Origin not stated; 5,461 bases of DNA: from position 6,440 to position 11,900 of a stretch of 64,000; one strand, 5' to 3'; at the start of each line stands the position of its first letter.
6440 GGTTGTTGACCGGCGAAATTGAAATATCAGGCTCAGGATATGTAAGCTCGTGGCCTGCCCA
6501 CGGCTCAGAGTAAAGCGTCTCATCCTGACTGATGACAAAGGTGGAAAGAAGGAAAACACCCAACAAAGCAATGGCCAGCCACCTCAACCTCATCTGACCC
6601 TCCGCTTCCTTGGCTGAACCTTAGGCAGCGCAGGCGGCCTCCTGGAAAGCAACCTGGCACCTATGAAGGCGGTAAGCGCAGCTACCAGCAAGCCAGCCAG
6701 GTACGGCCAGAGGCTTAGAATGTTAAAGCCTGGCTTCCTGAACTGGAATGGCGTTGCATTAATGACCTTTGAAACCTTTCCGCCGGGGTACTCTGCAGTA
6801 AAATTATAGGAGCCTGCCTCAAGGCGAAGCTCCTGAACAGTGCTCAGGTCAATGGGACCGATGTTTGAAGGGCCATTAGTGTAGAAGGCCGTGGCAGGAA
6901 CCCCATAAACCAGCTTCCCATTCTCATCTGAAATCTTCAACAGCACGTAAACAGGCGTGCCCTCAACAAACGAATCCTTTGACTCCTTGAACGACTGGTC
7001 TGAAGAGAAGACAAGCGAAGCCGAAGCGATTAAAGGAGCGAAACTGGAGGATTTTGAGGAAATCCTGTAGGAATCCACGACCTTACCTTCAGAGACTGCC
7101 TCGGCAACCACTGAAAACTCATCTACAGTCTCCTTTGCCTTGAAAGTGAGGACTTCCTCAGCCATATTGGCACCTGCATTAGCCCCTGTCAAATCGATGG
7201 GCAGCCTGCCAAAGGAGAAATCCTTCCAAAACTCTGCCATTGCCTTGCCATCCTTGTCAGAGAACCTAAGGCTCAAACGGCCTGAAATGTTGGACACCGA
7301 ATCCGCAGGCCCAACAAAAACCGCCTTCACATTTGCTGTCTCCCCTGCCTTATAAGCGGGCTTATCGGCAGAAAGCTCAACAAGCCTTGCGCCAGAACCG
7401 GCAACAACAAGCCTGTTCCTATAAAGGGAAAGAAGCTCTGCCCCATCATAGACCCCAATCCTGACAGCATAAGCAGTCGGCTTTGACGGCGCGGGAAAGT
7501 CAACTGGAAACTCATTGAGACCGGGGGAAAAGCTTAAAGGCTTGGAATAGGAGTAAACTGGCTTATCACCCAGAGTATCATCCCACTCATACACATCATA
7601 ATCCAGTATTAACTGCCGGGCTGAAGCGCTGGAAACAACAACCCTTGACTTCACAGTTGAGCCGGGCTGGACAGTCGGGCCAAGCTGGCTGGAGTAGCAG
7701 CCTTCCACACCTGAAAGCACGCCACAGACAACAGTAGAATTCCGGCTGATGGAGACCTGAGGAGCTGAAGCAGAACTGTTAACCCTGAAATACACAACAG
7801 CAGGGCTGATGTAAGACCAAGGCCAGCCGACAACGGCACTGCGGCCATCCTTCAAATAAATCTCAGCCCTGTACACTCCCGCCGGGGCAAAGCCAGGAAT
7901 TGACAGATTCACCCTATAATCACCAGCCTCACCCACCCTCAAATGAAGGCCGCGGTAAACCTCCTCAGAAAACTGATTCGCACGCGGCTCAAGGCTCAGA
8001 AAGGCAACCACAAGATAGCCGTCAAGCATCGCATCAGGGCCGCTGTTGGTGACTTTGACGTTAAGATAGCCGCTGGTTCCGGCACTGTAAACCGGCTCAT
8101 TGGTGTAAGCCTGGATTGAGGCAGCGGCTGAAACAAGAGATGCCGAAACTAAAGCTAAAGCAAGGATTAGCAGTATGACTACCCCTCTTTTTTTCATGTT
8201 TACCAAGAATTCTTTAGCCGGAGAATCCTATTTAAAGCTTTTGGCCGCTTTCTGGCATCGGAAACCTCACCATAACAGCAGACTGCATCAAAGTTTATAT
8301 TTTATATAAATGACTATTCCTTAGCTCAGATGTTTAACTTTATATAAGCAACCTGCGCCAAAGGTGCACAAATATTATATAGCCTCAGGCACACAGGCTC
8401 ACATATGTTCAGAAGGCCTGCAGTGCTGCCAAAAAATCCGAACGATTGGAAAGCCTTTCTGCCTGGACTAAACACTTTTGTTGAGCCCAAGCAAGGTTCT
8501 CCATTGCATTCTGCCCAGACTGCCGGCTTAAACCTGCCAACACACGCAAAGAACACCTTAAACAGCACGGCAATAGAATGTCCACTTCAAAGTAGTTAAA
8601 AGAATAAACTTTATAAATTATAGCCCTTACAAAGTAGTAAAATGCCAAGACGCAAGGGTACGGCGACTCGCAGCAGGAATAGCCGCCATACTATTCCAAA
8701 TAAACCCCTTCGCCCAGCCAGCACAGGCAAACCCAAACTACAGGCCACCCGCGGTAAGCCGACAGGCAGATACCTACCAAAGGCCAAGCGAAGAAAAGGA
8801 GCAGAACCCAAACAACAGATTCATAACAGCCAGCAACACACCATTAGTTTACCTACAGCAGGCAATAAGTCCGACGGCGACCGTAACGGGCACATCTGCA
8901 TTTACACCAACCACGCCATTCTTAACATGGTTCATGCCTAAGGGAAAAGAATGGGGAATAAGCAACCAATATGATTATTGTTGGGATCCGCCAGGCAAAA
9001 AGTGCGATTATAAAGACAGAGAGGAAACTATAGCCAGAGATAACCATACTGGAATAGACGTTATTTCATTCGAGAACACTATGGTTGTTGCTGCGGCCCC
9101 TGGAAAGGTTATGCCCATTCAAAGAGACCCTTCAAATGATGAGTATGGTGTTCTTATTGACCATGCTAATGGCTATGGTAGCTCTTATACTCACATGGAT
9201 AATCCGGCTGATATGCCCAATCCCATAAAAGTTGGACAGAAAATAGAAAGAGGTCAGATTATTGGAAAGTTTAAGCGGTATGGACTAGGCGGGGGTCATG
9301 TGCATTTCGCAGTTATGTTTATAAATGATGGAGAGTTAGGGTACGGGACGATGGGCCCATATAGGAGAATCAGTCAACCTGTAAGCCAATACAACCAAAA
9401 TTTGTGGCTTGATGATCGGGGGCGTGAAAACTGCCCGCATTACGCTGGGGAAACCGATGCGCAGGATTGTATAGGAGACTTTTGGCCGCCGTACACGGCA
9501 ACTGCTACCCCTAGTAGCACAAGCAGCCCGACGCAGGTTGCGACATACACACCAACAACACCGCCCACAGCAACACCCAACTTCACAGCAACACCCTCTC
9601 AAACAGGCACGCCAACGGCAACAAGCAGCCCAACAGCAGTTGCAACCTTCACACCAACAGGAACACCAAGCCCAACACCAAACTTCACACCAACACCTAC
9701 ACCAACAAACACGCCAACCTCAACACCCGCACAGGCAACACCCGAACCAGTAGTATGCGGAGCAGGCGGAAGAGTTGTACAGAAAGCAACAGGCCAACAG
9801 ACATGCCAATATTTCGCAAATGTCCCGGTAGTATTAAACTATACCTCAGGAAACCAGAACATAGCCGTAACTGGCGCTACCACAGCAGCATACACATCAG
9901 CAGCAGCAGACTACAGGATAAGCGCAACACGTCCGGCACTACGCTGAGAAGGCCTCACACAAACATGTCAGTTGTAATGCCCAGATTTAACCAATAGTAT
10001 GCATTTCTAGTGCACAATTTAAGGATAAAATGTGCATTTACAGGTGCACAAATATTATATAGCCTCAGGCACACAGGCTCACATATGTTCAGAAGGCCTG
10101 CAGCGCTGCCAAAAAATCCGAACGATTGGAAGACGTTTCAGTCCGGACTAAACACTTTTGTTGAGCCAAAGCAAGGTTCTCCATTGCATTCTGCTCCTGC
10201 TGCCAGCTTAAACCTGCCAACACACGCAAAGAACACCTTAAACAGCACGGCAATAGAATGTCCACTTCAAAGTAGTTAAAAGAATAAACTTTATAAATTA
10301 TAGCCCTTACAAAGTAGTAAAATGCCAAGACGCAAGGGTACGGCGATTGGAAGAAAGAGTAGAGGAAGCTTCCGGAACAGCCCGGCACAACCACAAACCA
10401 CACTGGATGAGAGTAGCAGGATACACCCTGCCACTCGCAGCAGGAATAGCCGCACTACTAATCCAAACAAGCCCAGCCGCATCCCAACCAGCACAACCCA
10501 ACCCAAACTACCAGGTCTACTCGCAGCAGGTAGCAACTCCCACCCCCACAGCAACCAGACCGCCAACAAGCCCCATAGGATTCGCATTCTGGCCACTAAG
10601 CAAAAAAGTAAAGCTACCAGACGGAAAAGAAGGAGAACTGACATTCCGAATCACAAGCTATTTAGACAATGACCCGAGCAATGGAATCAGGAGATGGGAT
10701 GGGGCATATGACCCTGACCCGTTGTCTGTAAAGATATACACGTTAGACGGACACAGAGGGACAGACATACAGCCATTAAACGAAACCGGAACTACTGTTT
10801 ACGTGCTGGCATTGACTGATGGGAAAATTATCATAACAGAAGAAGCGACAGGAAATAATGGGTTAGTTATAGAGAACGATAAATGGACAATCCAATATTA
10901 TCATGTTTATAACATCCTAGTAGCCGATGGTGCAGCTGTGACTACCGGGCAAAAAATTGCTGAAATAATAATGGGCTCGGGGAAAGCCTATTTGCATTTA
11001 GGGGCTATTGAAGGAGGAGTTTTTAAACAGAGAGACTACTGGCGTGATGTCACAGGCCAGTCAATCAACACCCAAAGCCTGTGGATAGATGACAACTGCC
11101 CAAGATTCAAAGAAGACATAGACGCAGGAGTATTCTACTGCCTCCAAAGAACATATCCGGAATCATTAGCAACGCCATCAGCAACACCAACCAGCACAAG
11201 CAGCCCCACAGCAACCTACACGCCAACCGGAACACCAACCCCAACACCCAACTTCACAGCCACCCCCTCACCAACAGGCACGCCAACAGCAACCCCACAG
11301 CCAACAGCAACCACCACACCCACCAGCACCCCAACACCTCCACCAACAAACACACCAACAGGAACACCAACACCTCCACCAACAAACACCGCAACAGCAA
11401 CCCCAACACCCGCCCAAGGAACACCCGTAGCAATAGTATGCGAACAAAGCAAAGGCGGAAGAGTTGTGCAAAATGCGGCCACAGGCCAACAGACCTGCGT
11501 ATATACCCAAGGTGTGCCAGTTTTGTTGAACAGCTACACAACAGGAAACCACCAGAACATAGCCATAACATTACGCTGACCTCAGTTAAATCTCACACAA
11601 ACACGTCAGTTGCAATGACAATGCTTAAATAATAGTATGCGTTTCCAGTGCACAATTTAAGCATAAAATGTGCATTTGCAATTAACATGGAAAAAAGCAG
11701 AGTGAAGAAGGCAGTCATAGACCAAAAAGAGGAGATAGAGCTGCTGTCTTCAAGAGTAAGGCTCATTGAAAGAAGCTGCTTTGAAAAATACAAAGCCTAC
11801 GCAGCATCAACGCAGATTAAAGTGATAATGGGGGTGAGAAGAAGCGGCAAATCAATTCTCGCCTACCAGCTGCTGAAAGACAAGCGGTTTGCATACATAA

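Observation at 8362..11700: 1680-bp tandem gene-cassette duplication: near-identical flanks, divergent M23 catalytic cores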

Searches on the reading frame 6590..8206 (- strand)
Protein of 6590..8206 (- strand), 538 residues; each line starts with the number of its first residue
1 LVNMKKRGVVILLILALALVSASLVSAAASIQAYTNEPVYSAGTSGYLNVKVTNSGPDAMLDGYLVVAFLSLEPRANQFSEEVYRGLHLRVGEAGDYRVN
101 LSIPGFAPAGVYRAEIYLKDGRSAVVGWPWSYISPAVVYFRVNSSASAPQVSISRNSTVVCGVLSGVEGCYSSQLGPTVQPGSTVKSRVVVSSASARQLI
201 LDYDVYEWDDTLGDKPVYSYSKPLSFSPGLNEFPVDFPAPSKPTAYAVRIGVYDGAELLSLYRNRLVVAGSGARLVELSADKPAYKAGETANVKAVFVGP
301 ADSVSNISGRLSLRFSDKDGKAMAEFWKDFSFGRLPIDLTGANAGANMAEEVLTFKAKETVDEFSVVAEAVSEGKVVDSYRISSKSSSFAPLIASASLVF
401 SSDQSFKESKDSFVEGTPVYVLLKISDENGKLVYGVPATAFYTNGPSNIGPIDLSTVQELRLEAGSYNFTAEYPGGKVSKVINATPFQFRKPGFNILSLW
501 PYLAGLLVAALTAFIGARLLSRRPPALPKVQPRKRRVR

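Call 11: search_protein_families(library=pfam, proteins=[window:6590-8206:-], max_evalue=0.1)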
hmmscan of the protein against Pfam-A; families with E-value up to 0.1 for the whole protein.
window:6590-8206:- (538 aa): 1 family
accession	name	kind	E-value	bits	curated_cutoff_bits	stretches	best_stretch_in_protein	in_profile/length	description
PF01835.25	MG2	-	0.00013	22.7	32.8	1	279-325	5-50/96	MG2 domain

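Call 75: find_encoding_contigs(protein=window:6593-8206:-, flank=10000, max_places=10)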
Protein seq(538 aa) (538 aa): no gene with exactly this product is on record in the collection.

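Call 76: find_encoding_contigs(protein=window:6590-8197:-, flank=10000, max_places=10)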
Protein window:6590-8197:- (535 aa): no gene with exactly this product is on record in the collection.

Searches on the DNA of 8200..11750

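Call 18: search_rna_families(source=window, start=8200, end=11750, threshold=evalue, max_evalue=10)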
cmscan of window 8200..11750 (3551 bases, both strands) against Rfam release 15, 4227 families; matches with E-value up to 10: 4.
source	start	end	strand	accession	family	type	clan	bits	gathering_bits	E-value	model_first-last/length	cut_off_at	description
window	10512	10642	+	RF02192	TCL6_2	Gene; lncRNA;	-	20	45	2.3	1-126/126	no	T-cell leukemia/lymphoma 6 conserved region 2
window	11028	11084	-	RF03213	mir-5885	Gene; miRNA;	-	19.7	64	0.77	1-65/65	no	mir-5885 microRNA precursor family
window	10744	10842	+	RF02510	PYLIS_3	Cis-reg;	-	16.3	38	3.8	1-100/100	no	Pyrrolysine insertion sequence mttB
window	10812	10909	-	RF02706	TeloSII_ncR30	Gene; sRNA;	-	13.9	86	5.5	1-226/226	no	TeloSII non coding RNA 30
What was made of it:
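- Tried and rejected: Structured RNA or riboswitch in the 305-nt segment: no Rfam match at E <= 10 (call 18).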

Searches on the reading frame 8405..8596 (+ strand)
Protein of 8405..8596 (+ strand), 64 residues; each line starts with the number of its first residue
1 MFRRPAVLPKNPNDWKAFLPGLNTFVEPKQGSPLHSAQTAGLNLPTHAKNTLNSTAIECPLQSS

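Call 11: search_protein_families(library=pfam, proteins=[window:8405-8596:+], max_evalue=0.1)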
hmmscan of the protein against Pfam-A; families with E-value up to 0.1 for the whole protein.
window:8405-8596:+ (64 aa): 1 family
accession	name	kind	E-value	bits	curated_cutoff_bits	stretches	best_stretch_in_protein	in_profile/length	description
PF16623.10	WW_FCH_linker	-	0.088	13.8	33.7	1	8-50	6-45/92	Unstructured linker region between on GAS7 protein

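Call 49: list_cluster_members(proteins=[window:8405-8596:+, window:10085-10276:+, window:8642-8938:+, window:10322-10669:+, window:8934-9944:+, window:10407-11576:+])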
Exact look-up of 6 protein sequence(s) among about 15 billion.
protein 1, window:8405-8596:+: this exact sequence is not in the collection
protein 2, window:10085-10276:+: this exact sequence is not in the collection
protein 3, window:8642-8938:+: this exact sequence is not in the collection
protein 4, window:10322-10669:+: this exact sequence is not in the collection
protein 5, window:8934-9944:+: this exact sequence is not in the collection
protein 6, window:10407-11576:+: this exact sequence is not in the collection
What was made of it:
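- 8405..8599 (+): Small ORF, copy 1 (64 aa, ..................), preceded by a TATA-like box + 23 nt. Whether it is coding is unproven. Not in the protein collection (call 49).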

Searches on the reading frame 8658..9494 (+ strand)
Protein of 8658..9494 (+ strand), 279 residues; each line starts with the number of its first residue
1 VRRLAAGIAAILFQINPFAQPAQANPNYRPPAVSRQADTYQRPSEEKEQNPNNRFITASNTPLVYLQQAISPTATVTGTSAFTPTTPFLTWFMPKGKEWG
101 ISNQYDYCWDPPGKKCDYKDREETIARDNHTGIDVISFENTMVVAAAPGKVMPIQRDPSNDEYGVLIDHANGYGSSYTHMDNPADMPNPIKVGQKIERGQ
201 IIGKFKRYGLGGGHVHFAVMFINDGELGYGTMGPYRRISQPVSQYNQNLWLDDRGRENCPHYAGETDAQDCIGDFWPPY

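Call 14: find_homologous_proteins(query=window:8658-9494:+)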
Query window:8658-9494:+ (279 aa): 1 proteins with E <= 0.001 among 684 candidates.
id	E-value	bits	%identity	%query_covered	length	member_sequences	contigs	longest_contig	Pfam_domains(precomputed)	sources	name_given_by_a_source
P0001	1.1e-90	322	100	49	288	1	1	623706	PF01551.30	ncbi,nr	ncbi:M23 family metallopeptidase [Candidatus Woesearchaeota archaeon]|nr:M23 family metallopeptidase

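Call 17: find_encoding_contigs(protein=P0001, flank=10000, max_places=10)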
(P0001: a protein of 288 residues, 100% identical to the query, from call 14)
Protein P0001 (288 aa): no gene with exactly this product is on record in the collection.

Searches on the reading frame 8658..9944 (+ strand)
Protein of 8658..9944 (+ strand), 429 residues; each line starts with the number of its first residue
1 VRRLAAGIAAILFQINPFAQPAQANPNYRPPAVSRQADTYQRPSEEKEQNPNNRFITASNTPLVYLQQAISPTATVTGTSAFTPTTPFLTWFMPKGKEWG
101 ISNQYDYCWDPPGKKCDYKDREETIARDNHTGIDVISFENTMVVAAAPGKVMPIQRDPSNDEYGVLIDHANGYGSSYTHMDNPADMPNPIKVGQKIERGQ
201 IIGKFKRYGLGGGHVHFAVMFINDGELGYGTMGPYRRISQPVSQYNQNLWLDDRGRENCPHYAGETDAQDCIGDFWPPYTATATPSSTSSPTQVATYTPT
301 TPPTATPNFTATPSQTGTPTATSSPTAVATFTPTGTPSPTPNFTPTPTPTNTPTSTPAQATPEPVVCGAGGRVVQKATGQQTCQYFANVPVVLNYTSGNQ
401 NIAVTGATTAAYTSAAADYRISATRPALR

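Call 11: search_protein_families(library=pfam, proteins=[window:8658-9944:+], max_evalue=0.1)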
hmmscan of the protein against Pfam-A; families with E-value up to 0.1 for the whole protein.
window:8658-9944:+ (429 aa): 1 family
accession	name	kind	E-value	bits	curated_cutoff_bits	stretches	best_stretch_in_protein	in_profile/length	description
PF01551.29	Peptidase_M23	-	4.3e-16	59.3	28.7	1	129-220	2-88/96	Peptidase family M23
